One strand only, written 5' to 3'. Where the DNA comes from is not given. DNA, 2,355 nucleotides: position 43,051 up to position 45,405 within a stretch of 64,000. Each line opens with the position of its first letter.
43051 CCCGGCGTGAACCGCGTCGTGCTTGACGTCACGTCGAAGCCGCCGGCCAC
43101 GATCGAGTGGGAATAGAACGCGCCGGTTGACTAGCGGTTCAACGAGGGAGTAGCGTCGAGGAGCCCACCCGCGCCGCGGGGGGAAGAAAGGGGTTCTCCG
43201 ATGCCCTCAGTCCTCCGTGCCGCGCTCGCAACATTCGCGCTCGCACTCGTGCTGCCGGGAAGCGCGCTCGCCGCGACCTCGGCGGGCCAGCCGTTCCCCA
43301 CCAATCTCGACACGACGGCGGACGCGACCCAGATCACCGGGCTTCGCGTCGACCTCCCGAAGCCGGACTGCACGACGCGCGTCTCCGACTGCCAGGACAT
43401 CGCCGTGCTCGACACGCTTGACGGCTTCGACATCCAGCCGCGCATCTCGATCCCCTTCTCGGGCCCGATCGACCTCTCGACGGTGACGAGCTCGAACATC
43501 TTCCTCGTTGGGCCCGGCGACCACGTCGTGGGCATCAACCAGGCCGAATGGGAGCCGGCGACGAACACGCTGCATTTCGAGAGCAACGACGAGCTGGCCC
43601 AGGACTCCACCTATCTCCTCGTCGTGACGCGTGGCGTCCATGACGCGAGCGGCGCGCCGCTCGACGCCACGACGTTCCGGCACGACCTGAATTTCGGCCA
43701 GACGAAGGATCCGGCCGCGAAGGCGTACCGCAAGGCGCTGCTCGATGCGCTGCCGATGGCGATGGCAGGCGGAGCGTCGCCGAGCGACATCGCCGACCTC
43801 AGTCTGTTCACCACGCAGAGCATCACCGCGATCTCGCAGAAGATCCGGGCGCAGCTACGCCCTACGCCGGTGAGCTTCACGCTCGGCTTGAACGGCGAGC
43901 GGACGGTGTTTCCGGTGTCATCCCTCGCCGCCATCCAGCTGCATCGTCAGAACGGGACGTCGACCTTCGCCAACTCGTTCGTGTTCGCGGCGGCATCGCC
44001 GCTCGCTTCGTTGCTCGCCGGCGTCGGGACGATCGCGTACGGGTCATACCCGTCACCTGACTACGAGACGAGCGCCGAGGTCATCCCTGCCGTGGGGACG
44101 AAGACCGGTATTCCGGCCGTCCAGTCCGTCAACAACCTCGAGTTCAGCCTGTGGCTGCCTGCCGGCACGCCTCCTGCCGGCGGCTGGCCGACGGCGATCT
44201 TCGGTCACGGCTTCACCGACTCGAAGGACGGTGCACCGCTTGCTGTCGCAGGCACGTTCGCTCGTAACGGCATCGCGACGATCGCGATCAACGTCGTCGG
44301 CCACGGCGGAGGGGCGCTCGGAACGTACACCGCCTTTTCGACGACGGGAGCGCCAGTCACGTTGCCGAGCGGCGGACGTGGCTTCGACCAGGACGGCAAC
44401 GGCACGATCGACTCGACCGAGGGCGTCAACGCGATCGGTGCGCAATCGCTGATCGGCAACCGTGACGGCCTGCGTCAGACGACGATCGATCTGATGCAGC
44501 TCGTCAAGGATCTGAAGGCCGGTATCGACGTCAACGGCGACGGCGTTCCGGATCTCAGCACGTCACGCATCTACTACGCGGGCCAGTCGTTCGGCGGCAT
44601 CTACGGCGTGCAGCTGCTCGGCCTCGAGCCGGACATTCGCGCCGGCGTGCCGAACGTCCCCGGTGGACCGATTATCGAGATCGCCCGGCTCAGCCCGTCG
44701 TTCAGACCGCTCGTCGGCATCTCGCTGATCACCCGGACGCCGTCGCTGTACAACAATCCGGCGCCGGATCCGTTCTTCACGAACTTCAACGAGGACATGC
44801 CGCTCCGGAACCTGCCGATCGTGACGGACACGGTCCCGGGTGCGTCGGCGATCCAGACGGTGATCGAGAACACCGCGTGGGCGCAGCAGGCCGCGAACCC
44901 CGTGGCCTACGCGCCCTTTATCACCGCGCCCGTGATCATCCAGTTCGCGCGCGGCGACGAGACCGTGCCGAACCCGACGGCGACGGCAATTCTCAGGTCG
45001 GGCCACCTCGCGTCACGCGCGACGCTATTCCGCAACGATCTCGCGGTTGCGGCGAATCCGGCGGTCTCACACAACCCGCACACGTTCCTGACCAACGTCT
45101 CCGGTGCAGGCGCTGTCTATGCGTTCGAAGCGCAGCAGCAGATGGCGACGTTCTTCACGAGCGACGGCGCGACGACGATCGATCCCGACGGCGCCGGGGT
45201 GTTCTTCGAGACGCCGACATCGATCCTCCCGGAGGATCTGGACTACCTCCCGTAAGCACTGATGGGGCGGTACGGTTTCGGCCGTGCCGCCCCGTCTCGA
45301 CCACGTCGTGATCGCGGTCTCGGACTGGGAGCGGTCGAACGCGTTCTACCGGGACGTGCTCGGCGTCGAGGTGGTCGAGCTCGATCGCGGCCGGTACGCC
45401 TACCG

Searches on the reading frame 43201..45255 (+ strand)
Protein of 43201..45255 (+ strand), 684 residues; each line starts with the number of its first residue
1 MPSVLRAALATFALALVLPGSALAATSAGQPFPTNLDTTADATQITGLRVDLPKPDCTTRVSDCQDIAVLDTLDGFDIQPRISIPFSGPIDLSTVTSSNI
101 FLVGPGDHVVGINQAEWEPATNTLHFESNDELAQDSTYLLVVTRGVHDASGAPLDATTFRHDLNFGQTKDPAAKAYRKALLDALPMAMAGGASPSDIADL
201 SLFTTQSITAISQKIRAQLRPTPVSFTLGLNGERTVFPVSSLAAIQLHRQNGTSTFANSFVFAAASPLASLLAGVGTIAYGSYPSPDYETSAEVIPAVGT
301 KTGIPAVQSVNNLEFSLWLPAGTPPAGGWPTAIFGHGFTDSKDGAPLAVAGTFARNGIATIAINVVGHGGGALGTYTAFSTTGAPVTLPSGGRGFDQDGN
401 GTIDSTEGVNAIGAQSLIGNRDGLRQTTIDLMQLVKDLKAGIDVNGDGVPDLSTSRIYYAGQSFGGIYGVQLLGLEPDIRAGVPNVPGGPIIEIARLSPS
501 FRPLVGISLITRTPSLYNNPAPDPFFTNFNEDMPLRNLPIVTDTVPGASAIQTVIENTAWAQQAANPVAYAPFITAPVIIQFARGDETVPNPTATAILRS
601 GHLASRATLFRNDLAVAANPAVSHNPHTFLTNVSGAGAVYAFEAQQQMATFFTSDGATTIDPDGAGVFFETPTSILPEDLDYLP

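Call 55: find_encoding_contigs(protein=window:43201-45255:+, flank=10000, max_places=1)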
Protein window:43201-45255:+ (684 aa): 4 contigs read that carry it; 1 place shown.
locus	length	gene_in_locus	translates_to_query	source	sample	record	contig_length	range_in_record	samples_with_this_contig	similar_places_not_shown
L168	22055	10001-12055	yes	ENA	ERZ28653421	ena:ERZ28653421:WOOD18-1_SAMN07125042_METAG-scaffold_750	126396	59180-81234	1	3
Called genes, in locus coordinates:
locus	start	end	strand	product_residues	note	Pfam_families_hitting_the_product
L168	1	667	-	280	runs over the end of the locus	PF03631:Virul_fac_BrkB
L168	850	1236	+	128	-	-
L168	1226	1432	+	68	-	-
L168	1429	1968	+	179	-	PF00156:Pribosyltran (weak)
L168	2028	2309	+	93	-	PF00216:Bac_DNA_binding, PF18291:HU-HIG (weak)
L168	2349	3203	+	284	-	PF00215:OMPdecase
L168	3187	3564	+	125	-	-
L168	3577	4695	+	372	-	PF00768:Peptidase_S11, PF13354:Beta-lactamase2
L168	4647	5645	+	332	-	PF00294:PfkB, PF08543:Phos_pyr_kin (weak)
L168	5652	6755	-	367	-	-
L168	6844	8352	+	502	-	PF00478:IMPDH, PF03060:NMO (faint), PF00571:CBS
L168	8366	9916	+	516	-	PF00117:GATase, PF07722:Peptidase_C26, PF02540:NAD_synthase (weak), PF03054:tRNA_Me_trans (weak), PF00958:GMP_synt_C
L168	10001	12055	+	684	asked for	PF13205:Big_5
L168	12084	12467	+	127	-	PF00903:Glyoxalase, PF22677:Ble-like_N (weak)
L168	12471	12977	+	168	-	PF03167:UDG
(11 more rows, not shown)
